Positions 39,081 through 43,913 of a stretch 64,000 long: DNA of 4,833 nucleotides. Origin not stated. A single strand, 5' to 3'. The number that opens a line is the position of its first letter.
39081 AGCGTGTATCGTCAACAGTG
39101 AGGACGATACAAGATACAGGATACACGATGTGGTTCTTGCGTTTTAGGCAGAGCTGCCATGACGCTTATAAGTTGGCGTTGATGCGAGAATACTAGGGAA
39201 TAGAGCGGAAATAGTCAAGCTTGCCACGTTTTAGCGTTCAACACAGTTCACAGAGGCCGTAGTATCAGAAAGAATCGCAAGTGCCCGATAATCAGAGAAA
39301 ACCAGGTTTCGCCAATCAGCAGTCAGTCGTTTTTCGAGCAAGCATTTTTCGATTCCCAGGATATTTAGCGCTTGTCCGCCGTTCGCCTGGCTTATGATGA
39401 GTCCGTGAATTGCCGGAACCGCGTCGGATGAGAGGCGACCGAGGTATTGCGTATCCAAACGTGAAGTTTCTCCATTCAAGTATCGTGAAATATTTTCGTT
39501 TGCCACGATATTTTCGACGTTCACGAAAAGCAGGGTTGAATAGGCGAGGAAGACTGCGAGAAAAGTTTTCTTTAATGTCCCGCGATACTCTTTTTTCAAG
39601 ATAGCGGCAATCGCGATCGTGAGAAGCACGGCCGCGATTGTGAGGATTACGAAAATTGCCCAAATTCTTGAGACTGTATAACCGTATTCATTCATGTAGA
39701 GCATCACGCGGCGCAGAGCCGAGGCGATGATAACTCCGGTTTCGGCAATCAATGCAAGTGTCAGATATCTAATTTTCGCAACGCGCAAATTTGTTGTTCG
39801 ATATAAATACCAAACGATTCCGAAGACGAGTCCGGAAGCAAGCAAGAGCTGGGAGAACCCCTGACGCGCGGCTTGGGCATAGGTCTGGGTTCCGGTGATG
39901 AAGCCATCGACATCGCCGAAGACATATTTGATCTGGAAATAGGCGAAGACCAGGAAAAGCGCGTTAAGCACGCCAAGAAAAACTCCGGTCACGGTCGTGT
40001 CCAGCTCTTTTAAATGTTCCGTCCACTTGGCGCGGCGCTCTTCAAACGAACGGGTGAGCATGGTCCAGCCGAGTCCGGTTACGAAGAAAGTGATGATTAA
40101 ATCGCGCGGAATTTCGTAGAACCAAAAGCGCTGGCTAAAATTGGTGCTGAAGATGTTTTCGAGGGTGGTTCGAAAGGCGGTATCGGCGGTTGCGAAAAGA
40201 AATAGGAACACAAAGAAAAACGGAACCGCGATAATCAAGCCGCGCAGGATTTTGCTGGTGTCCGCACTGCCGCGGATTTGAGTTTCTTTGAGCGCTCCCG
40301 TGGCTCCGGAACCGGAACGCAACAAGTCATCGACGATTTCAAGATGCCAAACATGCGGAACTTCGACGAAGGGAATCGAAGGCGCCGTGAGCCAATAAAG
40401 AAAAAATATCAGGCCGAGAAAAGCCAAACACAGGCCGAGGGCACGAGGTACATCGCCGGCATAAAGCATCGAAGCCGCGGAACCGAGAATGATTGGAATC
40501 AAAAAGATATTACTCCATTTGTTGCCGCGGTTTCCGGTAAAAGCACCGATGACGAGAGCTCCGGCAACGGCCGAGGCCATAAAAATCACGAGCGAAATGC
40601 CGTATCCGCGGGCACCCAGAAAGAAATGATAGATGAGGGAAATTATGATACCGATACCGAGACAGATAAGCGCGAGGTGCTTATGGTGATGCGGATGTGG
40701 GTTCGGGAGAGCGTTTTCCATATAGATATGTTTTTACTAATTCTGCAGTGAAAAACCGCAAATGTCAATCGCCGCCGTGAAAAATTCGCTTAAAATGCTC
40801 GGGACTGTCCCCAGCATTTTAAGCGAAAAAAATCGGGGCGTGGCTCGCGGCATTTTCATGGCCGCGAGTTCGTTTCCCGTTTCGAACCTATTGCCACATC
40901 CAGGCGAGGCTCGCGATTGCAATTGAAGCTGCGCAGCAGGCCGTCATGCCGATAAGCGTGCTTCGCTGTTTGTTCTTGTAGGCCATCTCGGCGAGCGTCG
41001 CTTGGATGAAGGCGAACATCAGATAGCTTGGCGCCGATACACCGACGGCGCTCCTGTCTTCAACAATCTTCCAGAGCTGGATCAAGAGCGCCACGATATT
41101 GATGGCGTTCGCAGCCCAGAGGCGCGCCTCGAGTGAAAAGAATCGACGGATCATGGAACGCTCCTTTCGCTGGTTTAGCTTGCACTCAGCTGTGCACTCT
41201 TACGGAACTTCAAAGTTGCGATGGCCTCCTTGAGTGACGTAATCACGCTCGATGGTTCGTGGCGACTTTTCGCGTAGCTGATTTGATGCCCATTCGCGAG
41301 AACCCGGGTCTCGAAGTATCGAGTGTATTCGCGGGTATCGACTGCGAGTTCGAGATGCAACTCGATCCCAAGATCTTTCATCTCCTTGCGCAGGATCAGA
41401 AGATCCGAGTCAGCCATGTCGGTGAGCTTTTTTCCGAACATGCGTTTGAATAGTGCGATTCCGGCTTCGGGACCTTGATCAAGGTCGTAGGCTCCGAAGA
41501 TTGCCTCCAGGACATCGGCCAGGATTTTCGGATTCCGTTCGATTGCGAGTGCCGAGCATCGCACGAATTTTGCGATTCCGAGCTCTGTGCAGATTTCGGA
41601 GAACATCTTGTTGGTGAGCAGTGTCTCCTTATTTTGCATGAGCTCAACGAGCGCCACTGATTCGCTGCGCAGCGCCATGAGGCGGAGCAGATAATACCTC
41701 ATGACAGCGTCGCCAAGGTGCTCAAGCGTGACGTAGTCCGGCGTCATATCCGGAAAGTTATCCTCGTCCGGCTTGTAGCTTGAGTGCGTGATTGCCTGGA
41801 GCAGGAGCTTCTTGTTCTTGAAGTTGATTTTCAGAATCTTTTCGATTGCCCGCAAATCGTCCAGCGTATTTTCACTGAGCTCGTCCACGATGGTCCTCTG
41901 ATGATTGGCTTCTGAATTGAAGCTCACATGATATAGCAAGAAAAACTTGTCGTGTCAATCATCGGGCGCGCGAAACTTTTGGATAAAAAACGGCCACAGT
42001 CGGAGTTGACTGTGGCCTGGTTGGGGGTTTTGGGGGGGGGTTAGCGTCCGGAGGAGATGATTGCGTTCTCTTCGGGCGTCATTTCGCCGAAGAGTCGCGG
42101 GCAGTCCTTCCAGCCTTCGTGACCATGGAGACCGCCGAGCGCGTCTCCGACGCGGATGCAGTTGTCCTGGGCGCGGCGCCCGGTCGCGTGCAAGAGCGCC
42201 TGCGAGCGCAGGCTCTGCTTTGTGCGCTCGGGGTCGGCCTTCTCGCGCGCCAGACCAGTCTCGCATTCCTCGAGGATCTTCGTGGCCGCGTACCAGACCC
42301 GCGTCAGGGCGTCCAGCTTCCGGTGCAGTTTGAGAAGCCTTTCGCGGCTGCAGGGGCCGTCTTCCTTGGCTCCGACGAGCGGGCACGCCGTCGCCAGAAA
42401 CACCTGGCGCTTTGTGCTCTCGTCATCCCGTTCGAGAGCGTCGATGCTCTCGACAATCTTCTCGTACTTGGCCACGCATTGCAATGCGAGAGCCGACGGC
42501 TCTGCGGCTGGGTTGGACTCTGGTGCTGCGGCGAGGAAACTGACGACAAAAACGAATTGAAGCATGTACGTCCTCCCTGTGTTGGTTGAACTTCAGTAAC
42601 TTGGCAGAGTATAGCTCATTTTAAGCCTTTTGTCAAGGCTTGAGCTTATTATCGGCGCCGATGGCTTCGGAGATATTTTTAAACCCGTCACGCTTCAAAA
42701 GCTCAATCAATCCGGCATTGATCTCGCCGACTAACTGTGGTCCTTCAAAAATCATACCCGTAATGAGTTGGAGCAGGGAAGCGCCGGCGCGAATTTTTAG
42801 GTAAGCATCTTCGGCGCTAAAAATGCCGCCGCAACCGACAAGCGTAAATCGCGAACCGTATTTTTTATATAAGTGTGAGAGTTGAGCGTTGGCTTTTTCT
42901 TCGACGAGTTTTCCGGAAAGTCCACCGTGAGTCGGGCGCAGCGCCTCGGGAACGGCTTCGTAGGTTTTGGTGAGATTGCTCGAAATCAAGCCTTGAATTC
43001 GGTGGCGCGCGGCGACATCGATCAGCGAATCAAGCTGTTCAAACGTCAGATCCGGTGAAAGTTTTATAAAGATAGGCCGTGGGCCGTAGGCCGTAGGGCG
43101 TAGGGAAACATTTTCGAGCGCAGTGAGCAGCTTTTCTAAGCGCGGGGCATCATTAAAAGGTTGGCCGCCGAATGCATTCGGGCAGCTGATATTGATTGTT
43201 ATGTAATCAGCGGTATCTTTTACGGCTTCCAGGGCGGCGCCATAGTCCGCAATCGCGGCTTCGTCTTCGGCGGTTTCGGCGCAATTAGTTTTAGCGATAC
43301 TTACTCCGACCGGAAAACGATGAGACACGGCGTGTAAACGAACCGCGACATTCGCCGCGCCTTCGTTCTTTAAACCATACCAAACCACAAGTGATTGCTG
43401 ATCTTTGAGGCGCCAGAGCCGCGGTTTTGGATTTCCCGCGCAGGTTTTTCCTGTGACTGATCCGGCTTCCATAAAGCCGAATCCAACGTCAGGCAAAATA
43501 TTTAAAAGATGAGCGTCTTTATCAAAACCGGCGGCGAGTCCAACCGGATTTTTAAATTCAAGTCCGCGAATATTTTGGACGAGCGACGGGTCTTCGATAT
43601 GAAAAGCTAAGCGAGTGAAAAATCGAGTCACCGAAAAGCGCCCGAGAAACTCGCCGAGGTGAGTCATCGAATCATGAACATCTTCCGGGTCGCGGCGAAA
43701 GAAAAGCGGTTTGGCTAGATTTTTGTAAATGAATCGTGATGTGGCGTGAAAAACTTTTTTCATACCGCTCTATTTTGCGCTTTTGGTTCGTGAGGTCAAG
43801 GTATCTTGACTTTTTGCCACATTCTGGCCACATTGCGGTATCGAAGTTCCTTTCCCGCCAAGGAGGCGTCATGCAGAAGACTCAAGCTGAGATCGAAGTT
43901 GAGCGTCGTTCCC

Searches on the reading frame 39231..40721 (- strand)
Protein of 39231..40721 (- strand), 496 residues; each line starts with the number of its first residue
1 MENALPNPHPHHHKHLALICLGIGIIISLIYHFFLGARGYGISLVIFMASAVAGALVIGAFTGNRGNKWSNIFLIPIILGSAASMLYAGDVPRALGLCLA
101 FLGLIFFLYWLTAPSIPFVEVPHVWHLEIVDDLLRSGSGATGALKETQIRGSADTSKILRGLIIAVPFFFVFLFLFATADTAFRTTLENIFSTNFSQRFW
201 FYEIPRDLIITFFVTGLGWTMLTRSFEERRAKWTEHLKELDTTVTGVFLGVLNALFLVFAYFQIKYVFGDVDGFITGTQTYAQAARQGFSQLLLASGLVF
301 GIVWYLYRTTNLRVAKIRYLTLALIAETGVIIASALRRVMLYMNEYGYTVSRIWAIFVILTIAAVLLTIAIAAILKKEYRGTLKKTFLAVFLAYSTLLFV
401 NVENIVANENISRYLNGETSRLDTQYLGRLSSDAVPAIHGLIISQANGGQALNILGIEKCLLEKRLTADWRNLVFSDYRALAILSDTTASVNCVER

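Call 21: search_protein_families(library=pfam, proteins=[window:39231-40721:-], max_evalue=0.00001)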
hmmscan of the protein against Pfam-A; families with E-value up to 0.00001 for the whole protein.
window:39231-40721:- (496 aa): 1 family
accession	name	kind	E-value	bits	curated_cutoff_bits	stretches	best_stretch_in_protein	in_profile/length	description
PF13687.11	DUF4153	-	7.7e-57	193.6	27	1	54-439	3-371/373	Domain of unknown function (DUF4153)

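Call 87: search_protein_families(library=ncbifam, proteins=[window:39231-40721:-], max_evalue=0.00001)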
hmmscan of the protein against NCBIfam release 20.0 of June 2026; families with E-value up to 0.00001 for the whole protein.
window:39231-40721:- (496 aa): 0 families

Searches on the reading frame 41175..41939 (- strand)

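Call 87: search_protein_families(library=ncbifam, proteins=[window:41175-41939:-], max_evalue=0.00001)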
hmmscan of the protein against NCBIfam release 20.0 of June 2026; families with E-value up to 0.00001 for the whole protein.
window:41175-41939:- (254 aa): 1 family
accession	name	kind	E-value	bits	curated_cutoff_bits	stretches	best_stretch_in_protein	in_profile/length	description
TIGR02191.1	RNaseIII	equivalog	2.4e-19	69.7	166.25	1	33-175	2-144/219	ribonuclease III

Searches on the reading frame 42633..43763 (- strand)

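Call 21: search_protein_families(library=pfam, proteins=[window:42633-43763:-], max_evalue=0.00001)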
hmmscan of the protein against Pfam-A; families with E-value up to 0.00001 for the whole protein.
window:42633-43763:- (376 aa): 1 family
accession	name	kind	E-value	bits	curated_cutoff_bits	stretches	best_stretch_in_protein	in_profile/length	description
PF01180.27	DHO_dh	-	1.5e-61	208.6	27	1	61-356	2-291/291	Dihydroorotate dehydrogenase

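Call 87: search_protein_families(library=ncbifam, proteins=[window:42633-43763:-], max_evalue=0.00001)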
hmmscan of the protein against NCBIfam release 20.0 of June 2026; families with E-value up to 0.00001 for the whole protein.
window:42633-43763:- (376 aa): 15 families
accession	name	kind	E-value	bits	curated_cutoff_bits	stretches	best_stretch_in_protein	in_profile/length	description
NF003652.0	PRK05286.2-5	equivalog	7.8e-103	344.3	267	1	12-364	2-352/353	quinone-dependent dihydroorotate dehydrogenase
NF003651.0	PRK05286.2-4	equivalog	1.3e-99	333.4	448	1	21-372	17-376/377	quinone-dependent dihydroorotate dehydrogenase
NF003645.0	PRK05286.1-2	equivalog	2.5e-91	306.2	366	1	13-373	5-356/359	quinone-dependent dihydroorotate dehydrogenase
TIGR01036.1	pyrD_sub2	equivalog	1.7e-86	290.2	200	1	16-372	3-355/356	dihydroorotate dehydrogenase (quinone)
NF003649.0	PRK05286.2-2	equivalog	2.7e-85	286.4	505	1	15-373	4-351/351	quinone-dependent dihydroorotate dehydrogenase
NF003648.0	PRK05286.2-1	equivalog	3.7e-82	276.1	433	1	12-373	3-357/360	quinone-dependent dihydroorotate dehydrogenase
NF003650.0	PRK05286.2-3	equivalog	1.7e-77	261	477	1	12-374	15-391/393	quinone-dependent dihydroorotate dehydrogenase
NF003646.0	PRK05286.1-4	equivalog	8.1e-76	255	457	1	15-352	4-336/341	quinone-dependent dihydroorotate dehydrogenase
NF003647.0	PRK05286.1-5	equivalog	9.1e-67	225.4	619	1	15-371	3-353/354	quinone-dependent dihydroorotate dehydrogenase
NF003644.0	PRK05286.1-1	equivalog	3.8e-64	216.9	418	1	14-348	3-332/336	quinone-dependent dihydroorotate dehydrogenase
TIGR01037.2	pyrD_sub1_fam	subfamily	4e-26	91.8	270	1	63-370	3-298/300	dihydroorotate dehydrogenase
NF005574.0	PRK07259.1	equivalog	1.6e-24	86.4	269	1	61-370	5-301/304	dihydroorotate dehydrogenase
NF041011.1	dihydoor_dh_Arch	equivalog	1e-22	80.6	330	1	64-371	2-287/289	dihydroorotate dehydrogenase PyrD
NF002702.0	PRK02506.1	equivalog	6.5e-20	71.5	301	1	64-370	7-308/313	dihydroorotate oxidase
NF006183.0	PRK08318.1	equivalog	6.6e-11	41.6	335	1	178-372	119-320/422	NAD-dependent dihydropyrimidine dehydrogenase subunit PreA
